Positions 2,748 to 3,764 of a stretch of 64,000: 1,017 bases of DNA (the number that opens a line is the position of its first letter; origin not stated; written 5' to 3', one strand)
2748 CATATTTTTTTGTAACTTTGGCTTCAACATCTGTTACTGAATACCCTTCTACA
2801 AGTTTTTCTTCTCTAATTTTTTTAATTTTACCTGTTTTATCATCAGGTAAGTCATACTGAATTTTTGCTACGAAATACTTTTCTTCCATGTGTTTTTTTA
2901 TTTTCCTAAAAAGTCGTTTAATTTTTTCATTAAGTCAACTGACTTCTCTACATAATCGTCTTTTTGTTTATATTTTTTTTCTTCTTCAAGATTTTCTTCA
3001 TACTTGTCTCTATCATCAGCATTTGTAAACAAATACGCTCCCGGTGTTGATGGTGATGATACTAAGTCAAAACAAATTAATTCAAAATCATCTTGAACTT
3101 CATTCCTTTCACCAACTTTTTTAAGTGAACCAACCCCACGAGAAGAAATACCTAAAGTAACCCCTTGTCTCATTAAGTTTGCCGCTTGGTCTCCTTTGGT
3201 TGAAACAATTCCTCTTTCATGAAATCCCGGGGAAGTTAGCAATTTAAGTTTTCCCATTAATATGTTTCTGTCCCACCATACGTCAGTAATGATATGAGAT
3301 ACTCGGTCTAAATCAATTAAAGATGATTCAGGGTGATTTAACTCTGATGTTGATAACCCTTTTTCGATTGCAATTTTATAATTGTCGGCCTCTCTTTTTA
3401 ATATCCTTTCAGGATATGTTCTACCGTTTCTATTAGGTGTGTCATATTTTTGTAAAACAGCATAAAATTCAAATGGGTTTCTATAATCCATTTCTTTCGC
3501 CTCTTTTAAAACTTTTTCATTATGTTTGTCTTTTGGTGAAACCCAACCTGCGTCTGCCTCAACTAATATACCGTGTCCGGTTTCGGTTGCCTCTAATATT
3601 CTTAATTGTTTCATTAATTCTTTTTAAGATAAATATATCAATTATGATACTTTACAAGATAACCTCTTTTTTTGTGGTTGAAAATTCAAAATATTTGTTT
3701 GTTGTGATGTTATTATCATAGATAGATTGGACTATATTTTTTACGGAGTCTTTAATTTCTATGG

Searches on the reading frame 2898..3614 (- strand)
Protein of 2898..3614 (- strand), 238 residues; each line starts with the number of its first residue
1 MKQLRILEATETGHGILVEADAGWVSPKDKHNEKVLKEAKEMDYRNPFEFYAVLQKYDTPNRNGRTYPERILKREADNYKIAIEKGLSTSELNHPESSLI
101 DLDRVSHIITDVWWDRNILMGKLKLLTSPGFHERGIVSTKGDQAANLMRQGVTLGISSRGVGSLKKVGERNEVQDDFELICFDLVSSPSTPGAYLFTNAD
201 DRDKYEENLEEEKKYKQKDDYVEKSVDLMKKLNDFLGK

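Call 85: search_protein_families(library=pfam, proteins=[window:2898-3614:-], max_evalue=0.01)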
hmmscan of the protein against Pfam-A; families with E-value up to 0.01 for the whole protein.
window:2898-3614:- (238 aa): 1 family
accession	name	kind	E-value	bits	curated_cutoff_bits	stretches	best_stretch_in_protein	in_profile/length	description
PF03420.18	Peptidase_S77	-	1.7e-21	77.1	27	1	52-195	48-188/198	Prohead core protein serine protease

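Call 86: search_protein_families(library=phrogs, proteins=[window:2898-3614:-], max_evalue=0.001)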
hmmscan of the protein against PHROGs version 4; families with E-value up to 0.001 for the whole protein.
window:2898-3614:- (238 aa): 2 families
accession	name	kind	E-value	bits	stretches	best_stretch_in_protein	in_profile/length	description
phrog_207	-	head and packaging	2.3e-41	143.4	1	56-232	48-216/519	head maturation protease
phrog_3014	-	head and packaging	1e-05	25.9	1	51-198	30-193/266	head maturation protease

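Call 110: find_encoding_contigs(protein=window:2898-3614:-, flank=10000, max_places=1)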
Protein window:2898-3614:- (238 aa): 16 contigs read that carry it; 1 place shown.
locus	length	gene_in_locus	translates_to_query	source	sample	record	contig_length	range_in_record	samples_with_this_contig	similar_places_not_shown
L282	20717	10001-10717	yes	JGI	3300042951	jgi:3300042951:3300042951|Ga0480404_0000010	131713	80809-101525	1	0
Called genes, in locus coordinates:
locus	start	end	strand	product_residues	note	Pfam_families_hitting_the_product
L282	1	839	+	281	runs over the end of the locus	-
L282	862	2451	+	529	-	-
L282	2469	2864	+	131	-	-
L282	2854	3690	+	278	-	-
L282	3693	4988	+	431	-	-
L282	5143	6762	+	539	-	PF03237:Terminase_6N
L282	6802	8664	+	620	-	PF07230:Portal_T4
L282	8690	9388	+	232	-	-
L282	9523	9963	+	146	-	-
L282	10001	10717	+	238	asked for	PF03420:Peptidase_S77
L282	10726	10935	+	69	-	PF14902:DUF4494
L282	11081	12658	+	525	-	-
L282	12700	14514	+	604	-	PF07068:Gp23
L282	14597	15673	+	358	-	PF00691:OmpA (weak)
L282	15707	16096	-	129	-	-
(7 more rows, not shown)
